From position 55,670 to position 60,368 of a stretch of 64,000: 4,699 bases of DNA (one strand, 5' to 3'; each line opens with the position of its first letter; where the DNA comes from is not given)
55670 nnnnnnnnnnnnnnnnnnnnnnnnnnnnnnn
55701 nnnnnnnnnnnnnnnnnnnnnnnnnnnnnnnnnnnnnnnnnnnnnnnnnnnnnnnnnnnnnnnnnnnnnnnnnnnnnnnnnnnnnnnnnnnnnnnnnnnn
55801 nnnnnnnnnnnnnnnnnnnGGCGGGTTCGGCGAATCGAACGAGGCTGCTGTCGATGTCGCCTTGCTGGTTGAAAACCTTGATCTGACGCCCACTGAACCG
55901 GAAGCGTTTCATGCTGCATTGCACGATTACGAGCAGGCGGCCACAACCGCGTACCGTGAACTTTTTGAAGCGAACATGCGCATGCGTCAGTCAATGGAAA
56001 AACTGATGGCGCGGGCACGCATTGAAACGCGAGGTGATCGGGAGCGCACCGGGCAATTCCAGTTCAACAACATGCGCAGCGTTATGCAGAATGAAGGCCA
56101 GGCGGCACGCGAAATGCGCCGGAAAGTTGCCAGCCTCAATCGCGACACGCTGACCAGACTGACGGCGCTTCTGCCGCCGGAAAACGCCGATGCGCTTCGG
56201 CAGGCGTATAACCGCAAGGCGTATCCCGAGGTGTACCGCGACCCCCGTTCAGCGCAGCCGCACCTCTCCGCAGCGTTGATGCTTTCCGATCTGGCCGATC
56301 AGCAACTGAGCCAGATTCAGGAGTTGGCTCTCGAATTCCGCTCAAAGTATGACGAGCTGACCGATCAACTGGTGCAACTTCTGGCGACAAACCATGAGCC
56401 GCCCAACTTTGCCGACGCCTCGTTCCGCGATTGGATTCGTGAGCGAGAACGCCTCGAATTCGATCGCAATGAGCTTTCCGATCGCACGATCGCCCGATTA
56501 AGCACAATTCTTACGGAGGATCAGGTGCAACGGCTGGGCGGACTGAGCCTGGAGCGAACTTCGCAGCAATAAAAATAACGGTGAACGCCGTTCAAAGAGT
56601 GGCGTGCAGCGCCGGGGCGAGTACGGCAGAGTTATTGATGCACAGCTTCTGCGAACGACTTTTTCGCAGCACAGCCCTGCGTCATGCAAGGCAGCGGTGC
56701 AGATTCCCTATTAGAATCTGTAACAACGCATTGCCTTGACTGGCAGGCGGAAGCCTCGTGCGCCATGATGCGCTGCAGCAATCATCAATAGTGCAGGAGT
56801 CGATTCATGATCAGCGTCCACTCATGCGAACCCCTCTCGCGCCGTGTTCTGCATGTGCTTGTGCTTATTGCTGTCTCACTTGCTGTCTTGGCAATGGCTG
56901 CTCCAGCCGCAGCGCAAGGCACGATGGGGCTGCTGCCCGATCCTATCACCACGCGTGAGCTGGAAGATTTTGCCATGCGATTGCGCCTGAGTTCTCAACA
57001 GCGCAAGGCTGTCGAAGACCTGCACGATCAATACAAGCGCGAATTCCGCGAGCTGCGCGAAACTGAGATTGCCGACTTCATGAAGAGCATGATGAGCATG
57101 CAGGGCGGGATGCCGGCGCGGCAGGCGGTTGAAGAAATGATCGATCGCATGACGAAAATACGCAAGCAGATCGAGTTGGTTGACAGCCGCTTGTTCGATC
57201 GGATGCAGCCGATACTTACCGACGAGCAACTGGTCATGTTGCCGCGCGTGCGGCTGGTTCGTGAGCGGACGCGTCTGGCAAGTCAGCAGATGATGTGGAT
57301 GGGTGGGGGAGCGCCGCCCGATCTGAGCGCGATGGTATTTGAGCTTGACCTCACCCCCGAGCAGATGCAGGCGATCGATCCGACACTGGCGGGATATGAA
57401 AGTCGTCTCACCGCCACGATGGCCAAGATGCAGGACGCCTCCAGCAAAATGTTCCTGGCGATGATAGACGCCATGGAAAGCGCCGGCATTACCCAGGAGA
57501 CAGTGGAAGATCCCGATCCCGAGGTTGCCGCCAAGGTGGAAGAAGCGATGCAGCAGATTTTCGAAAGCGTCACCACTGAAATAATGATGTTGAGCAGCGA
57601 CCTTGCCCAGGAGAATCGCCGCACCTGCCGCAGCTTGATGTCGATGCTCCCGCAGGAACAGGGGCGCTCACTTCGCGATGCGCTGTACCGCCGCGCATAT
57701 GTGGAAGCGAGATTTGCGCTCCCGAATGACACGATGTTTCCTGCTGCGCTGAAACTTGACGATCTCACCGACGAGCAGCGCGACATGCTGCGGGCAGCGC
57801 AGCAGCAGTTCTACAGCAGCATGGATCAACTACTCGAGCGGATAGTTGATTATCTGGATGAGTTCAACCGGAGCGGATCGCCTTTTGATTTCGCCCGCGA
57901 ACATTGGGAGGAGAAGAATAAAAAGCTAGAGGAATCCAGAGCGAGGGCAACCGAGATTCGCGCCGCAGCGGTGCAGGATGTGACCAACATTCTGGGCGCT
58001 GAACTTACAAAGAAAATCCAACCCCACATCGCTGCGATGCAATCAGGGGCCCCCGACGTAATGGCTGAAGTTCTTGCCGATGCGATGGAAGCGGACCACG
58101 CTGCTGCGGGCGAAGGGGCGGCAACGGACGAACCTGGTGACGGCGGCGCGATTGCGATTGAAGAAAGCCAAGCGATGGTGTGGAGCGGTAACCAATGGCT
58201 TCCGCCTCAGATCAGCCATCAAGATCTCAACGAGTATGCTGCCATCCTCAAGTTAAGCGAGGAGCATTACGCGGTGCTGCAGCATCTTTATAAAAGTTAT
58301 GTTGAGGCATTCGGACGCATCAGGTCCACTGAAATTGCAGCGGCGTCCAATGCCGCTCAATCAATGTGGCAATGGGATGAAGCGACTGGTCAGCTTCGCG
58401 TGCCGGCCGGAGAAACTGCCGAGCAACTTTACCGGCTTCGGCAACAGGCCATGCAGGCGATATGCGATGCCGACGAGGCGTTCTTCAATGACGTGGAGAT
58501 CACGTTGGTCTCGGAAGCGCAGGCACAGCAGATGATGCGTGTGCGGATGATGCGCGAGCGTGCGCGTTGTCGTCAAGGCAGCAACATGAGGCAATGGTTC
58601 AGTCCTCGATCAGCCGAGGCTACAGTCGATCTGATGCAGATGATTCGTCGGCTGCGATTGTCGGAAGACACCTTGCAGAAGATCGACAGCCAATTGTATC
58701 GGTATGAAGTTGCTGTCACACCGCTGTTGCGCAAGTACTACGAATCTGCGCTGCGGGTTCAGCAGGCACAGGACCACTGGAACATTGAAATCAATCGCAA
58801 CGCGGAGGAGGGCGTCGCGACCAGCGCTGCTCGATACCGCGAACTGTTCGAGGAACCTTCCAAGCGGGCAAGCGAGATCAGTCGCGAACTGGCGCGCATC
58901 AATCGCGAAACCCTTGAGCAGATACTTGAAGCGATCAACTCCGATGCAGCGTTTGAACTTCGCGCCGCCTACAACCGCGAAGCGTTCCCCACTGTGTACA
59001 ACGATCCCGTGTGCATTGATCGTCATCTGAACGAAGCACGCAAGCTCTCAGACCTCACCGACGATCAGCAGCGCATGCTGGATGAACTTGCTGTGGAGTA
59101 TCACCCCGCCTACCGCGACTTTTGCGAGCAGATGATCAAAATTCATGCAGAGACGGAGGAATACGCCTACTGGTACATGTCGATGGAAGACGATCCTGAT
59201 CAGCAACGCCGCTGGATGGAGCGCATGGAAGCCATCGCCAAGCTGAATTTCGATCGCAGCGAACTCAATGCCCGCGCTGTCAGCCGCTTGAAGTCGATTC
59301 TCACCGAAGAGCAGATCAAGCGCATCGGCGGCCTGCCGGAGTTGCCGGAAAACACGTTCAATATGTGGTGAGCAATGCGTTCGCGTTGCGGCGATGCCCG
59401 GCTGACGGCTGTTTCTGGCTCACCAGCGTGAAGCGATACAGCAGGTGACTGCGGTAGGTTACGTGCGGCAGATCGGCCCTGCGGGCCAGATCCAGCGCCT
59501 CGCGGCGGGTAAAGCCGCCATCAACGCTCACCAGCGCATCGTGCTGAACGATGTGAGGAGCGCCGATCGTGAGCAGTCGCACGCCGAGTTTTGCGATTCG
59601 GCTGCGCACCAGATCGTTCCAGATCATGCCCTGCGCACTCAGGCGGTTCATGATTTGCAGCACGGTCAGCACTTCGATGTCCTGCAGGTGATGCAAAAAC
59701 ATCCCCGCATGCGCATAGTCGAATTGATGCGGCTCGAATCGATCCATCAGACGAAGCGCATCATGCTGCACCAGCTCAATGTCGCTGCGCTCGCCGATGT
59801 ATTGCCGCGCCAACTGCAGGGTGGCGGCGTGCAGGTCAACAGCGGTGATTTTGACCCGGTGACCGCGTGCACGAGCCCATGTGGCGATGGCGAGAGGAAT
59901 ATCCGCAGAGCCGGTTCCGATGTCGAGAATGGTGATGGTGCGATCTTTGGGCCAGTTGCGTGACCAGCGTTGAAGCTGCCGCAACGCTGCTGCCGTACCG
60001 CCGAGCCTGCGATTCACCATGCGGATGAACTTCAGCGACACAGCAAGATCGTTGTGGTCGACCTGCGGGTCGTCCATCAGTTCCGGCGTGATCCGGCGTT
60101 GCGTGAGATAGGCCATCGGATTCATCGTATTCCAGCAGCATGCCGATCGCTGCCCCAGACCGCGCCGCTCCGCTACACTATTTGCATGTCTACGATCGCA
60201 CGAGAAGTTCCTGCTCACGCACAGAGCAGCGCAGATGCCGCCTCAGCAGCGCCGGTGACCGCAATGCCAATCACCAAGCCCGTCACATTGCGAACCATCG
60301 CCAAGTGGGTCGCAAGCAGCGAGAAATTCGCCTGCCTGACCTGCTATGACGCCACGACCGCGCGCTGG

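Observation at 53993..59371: Tandem pair of ~855-aa secreted helical paralogs built from four copies of a ~400-aa LTxxQ-rich module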

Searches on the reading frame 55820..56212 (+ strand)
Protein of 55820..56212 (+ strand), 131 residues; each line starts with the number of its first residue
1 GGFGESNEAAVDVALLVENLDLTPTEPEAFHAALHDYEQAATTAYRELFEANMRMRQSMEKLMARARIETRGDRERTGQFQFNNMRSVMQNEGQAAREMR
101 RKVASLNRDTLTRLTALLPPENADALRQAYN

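Call 19: search_protein_families(library=pfam, max_evalue=10, proteins=[window:55820-56212:+])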
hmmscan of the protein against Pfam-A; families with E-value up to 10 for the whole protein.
seq(131 aa): 2 families
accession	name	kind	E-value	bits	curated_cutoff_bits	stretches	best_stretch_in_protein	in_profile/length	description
PF13720.11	Acetyltransf_11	-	0.073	13.9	24.5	1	41-67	36-60/82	Udp N-acetylglucosamine O-acyltransferase; Domain 2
PF13801.11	Metal_resist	-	0.69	10.5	29.2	1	19-59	39-79/125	Heavy-metal resistance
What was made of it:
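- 55826..56227 (+): A unit U5 (aa 612-745): duplicate of U2. Faint PF13801 Metal_resist hit (call 19).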

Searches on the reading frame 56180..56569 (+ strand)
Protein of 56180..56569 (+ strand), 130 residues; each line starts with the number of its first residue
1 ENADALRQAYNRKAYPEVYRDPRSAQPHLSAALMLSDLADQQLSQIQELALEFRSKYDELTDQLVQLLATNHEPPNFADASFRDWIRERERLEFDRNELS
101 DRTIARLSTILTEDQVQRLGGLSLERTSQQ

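Call 19: search_protein_families(library=pfam, max_evalue=10, proteins=[window:56180-56569:+])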
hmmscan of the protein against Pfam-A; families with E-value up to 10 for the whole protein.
seq(130 aa): 1 family
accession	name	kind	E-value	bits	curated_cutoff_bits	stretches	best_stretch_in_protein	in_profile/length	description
PF07813.17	LTXXQ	-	0.041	15.1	24.3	1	37-119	14-96/100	LTXXQ motif family protein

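Call 28: search_solved_structures(query=A3, max_evalue=10, show_alignments=2)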
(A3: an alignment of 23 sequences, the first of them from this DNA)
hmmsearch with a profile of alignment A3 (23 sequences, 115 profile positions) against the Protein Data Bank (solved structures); distinct sequences matched with E-value up to 10: 8.
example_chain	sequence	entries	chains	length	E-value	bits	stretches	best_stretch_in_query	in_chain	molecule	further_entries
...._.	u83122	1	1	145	0.00066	23.1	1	5-47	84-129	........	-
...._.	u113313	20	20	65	0.042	17.2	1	86-111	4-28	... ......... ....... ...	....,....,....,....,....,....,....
5in3_B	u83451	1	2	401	0.096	16.1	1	17-76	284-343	Galactose-1-phosphate uridylyltransferase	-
6gqd_A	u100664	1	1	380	0.15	15.5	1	17-76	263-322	Galactose-1-phosphate uridylyltransferase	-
7tae_A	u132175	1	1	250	0.59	13.5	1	21-107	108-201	Transcription factor TGA3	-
5j2l_B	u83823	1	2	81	0.65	13.4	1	59-109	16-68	protein design 2L4HC2_11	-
5giv_A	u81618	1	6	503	1.4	12.3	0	10-40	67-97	Carboxypeptidase 1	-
3c75_H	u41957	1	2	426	1.8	12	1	54-110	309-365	Methylamine dehydrogenase heavy chain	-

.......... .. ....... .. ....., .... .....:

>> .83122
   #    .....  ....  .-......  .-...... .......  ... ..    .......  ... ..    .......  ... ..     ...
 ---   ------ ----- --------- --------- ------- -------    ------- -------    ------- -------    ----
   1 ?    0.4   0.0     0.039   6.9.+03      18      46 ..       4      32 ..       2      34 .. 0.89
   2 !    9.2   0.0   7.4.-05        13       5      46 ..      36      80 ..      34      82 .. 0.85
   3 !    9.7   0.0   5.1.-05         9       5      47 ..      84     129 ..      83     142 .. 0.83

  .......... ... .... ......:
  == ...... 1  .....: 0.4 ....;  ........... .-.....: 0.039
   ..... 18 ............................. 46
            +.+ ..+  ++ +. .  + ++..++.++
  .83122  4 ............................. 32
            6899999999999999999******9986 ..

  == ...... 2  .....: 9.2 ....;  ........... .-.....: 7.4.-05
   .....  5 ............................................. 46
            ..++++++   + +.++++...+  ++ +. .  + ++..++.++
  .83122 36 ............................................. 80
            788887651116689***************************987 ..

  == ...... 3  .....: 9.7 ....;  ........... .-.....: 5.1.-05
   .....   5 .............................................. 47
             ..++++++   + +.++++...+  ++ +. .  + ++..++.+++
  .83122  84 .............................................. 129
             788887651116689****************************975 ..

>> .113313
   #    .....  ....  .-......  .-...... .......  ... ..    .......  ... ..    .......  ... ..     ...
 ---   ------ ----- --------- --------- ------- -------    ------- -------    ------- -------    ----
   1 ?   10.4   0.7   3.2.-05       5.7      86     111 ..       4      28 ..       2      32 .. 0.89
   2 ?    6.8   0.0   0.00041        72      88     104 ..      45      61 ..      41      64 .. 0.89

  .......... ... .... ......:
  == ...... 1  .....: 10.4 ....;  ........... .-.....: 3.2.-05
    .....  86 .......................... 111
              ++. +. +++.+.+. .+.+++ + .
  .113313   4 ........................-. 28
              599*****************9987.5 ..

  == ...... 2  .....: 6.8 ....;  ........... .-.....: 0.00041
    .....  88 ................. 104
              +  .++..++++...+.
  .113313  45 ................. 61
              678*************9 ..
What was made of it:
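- Tried and rejected: The U6 profile against the PDB gave only spurious short matches (a lysozyme repeat, ribosomal protein L29; call 28).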

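Call 54: search_protein_families(library=pfam, alignment_id=A3, max_evalue=0.01)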
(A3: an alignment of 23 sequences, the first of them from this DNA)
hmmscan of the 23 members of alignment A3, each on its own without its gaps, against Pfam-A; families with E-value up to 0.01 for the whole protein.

A. member 1, seq(110 aa): 0 families

B. families by the number of members that match (of 23 scanned): 4 families
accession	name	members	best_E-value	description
PF07813.17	LTXXQ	14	1.1e-06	LTXXQ motif family protein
PF13801.11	Metal_resist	2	0.00011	Heavy-metal resistance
PF09379.16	FERM_N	1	0.0057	FERM N-terminal domain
PF16533.10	SOAR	1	0.0063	STIM1 Orai1-activating region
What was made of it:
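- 56228..56557 (+): A unit U6 (aa 746-855): canonical LTXXQ unit, motifs DLADQQ and ILTEDQ. 14/23 orthologues hit PF07813 (call 54).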

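Call 61: find_homologous_proteins(query=A3, max_evalue=0.001)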
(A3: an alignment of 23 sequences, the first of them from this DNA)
Query A3 (23 sequences) (110 aa, profile of the alignment): 7 proteins with E <= 0.001 among 3678 candidates.
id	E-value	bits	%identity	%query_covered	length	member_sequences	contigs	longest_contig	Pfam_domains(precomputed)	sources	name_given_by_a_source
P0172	3.6e-33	132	100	100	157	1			-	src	-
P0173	4.1e-33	132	36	93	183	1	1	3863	-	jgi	jgi:Spy/CpxP family protein refolding chaperone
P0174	8.0e-26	108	35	89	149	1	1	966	-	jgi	jgi:Spy/CpxP family protein refolding chaperone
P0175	2.8e-25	107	31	93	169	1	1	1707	PF07813.18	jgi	jgi:hypothetical protein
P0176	4.7e-21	93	30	74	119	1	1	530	-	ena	-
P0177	1.8e-20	91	37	94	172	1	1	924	-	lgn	-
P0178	4.1e-14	71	32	61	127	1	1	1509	-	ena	-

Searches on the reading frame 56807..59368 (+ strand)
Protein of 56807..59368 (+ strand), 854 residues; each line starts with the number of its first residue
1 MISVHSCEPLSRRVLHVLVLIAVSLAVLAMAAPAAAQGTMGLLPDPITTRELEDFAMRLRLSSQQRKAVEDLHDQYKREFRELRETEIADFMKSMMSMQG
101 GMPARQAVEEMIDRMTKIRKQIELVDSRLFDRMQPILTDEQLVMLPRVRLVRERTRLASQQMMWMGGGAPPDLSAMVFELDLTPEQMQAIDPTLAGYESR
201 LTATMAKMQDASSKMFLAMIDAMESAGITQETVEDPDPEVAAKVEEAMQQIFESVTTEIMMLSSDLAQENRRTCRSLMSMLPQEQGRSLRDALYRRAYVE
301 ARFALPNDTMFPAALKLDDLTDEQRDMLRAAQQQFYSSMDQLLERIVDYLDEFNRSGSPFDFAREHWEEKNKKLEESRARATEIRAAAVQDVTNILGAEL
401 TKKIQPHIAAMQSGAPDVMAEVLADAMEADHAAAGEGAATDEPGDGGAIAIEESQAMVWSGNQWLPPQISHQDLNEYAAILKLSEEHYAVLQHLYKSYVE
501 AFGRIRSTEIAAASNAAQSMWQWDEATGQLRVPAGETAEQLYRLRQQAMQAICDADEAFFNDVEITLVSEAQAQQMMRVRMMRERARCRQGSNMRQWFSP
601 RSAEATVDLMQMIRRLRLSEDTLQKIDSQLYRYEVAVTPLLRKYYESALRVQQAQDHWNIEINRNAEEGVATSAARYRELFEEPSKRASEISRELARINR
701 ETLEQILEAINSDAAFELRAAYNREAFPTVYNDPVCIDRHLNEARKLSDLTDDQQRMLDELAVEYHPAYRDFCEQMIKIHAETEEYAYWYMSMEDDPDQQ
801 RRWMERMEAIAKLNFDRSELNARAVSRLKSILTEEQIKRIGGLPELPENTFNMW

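Call 4: search_protein_families(library=pfam, proteins=[window:56807-59368:+], max_evalue=10)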
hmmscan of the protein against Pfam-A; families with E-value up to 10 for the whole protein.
window:56807-59368:+ (854 aa): 9 families
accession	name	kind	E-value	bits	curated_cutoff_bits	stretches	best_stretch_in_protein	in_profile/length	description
PF07813.17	LTXXQ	-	1.8e-05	25.8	24.3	3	749-839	14-95/100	LTXXQ motif family protein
PF08066.17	PMC2NT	-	0.016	16.2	23.3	1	323-354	59-90/91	PMC2NT (NUC016) domain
PF05873.17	Mt_ATP-synt_D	-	0.018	15.4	27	1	612-699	36-121/154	ATP synthase D chain, mitochondrial (ATP5H)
PF19673.4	DUF6176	-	0.025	15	27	1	772-800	42-67/109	Family of unknown function (DUF6176)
PF03444.21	HrcA_DNA-bdg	-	0.051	13.7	21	1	61-93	2-34/79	Winged helix-turn-helix transcription repressor, HrcA DNA-binding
PF09379.16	FERM_N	-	0.063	13.6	22.7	1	779-812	28-60/64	FERM N-terminal domain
PF22822.1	MrpR_N_CB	-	0.48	11.6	27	0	673-713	18-58/79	MrpR, N-terminal core-binding domain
PF12006.13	DUF3500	-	0.65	9.9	27.2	1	238-341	139-226/297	Protein of unknown function (DUF3500)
PF04282.18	DUF438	-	7.6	7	25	1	65-105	10-48/67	Family of unknown function (DUF438)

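Call 5: search_protein_families(library=ncbifam, proteins=[window:56807-59368:+], max_evalue=10)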
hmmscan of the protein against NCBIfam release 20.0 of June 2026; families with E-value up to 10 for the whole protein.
window:56807-59368:+ (854 aa): 3 families
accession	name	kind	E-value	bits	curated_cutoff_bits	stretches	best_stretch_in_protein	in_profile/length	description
NF003099.0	PRK04019.2-2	equivalog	0.049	12.7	341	1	666-722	205-262/293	50S ribosomal protein L10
TIGR03582.1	EF_0829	hypoth_equivalog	1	9.8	69.35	1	178-265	5-92/107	PRD domain protein, EF_0829/AHA_3910 family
NF033852.1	fulvocin_rel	subfamily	6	7.7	35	1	739-824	19-81/150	bacteriocin fulvocin C-related protein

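Call 9: search_solved_structures(query=window:56807-59368:+, max_evalue=10)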
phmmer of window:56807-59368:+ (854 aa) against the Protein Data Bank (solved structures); distinct sequences matched with E-value up to 10: 3.
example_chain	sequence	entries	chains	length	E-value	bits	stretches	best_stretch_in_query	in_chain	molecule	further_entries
1wyy_A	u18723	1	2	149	0.91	11.2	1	225-303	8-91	E2 Glycoprotein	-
8iom_A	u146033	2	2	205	1.3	10.7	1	662-717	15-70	Colicin 1B | Colicin Ib protein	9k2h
6m3w_A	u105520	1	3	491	1.7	10.3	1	219-305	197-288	Spike glycoprotein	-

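Call 60: find_homologous_proteins(query=window:56807-59368:+, max_evalue=0.001)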
Query window:56807-59368:+ (854 aa): 15 proteins with E <= 0.001 among 8000 candidates.
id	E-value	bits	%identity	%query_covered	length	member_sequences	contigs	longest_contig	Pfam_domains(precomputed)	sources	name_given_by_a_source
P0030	0.0e+0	1867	100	100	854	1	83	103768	-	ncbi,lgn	-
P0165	0.0e+0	1735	93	100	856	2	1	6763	-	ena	-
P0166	2.2e-192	660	42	95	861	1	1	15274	-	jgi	jgi:hypothetical protein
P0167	2.1e-191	657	41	99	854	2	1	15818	-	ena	-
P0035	6.4e-181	622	40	95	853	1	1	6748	-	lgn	-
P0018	8.3e-168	578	38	96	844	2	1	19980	-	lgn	-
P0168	3.1e-167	577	37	96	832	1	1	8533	-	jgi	-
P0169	5.2e-158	546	36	96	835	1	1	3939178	-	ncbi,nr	ncbi:MAG: hypothetical protein JSV91_12235 [Phycisphaerales bacterium]|nr:MAG: hypothetical protein 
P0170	4.1e-154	533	38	95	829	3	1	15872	PF07813.18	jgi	jgi:hypothetical protein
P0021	1.7e-145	505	36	96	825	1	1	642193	PF07813.18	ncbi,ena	-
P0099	2.6e-119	418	32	96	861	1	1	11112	PF07813.18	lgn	-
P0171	1.2e-115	406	32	98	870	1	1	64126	-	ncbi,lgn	-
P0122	1.4e-112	396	33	99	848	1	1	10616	-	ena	-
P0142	8.8e-82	294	28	99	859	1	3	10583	-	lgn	-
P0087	4.5e-76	275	26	98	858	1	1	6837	-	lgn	-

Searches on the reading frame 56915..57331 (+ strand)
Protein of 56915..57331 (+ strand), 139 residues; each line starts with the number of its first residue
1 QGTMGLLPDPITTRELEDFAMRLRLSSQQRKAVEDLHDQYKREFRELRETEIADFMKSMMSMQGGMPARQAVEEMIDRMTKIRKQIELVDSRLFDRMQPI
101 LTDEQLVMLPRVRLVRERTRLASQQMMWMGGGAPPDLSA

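Call 19: search_protein_families(library=pfam, max_evalue=10, proteins=[window:56915-57331:+])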
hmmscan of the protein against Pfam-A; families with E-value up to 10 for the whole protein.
seq(139 aa): 4 families
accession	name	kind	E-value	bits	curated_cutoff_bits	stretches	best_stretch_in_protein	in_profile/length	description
PF07813.17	LTXXQ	-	0.0019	19.3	24.3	1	17-105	7-92/100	LTXXQ motif family protein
PF13801.11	Metal_resist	-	0.032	14.8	29.2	1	21-49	38-66/125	Heavy-metal resistance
PF01023.25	S_100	-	0.12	12.4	22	1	40-58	26-44/45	S-100/ICaBP type calcium binding domain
PF03444.21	HrcA_DNA-bdg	-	0.19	11.9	21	1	25-57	2-34/79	Winged helix-turn-helix transcription repressor, HrcA DNA-binding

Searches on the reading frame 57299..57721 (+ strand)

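Call 19: search_protein_families(library=pfam, max_evalue=10, proteins=[window:57299-57721:+])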
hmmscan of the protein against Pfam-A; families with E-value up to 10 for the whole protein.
seq(141 aa): 5 families
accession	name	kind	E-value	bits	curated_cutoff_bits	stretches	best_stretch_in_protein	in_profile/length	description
PF20654.3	Sec3_C-term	-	0.021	14.5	23.7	1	66-118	30-82/355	Exocyst complex component Sec3, C-terminal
PF07500.19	TFIIS_M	-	0.03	15.2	29.2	1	45-133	6-80/114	Transcription factor S-II (TFIIS), central domain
PF09021.16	HutP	-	0.038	14.7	25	1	26-91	20-86/128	HutP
PF18580.7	HTH_SUN2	-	0.074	13.8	30.4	1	30-71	5-47/58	SUN2 helix-turn-helix domain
PF13801.11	Metal_resist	-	0.47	11.1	29.2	1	9-53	33-77/125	Heavy-metal resistance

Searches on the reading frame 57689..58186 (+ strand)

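Call 19: search_protein_families(library=pfam, max_evalue=10, proteins=[window:57689-58186:+])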
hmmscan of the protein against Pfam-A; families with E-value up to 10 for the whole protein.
seq(166 aa): 5 families
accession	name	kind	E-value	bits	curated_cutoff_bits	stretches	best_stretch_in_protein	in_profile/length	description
PF20797.2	HepT-like_2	-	0.043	14.3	27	1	38-65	6-33/110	HepT-like protein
PF08066.17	PMC2NT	-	0.058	14.4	23.3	1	29-60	59-90/91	PMC2NT (NUC016) domain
PF20003.4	fvmX5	-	0.091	13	24.2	1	81-157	107-183/187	FtsH ternary system domain X5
PF07813.17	LTXXQ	-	0.52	11.5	24.3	1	25-105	14-91/100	LTXXQ motif family protein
PF21728.3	PADR1_N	-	1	10.2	25.7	1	27-56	28-57/60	PADR1, N-terminal helical domain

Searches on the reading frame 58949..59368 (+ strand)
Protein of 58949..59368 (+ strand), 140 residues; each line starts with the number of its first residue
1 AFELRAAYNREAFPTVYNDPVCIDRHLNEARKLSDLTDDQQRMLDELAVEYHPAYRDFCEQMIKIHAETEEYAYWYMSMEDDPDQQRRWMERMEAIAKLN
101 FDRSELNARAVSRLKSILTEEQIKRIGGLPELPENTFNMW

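Call 19: search_protein_families(library=pfam, max_evalue=10, proteins=[window:58949-59368:+])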
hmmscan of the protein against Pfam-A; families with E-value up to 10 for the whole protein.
seq(140 aa): 4 families
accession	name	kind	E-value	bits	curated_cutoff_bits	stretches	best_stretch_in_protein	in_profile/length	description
PF07813.17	LTXXQ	-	1.8e-06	29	24.3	1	35-125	14-95/100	LTXXQ motif family protein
PF09379.16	FERM_N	-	0.008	16.5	22.7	1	65-98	28-60/64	FERM N-terminal domain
PF11304.13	DUF3106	-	0.091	13.7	24.3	1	34-122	2-81/104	Protein of unknown function (DUF3106)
PF19938.4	DUF6400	-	0.17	12.3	27.1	1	19-47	25-55/69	Family of unknown function (DUF6400)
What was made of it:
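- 58196..59347 (+): B C module: U4 (aa 464-597), U5 (599-728), U6 (729-847). B-U6 PF07813 29.0 bits, E=1.8e-6 (call 19).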

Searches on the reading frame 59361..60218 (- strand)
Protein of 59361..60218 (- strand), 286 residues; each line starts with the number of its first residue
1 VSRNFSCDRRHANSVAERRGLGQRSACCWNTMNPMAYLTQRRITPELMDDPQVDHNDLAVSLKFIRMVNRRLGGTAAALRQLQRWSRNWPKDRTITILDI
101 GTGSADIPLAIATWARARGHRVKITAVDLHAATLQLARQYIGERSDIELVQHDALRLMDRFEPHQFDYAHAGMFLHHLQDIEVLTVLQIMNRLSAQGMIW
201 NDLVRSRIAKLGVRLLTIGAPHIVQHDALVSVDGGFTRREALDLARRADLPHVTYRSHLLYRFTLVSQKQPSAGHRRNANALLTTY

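Call 43: search_protein_families(library=pfam, max_evalue=0.00001, proteins=[window:59361-60218:-])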
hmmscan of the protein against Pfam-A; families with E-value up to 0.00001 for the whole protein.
window:59361-60218:- (286 aa): 5 families
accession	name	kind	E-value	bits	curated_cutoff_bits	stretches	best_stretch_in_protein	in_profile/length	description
PF13649.12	Methyltransf_25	-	1.2e-10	42.3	27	1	97-195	1-94/97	Methyltransferase domain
PF08242.18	Methyltransf_12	-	5.4e-09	37.1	30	1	98-198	1-97/98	Methyltransferase domain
PF08241.18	Methyltransf_11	-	4.1e-08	34.2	21.2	1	98-183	1-78/95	Methyltransferase domain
PF01209.24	Ubie_methyltran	-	3.1e-06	27.2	20.1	1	93-197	47-146/233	ubiE/COQ5 methyltransferase family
PF13489.12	Methyltransf_23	-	9.4e-06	25.9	27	0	86-195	14-109/164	Methyltransferase domain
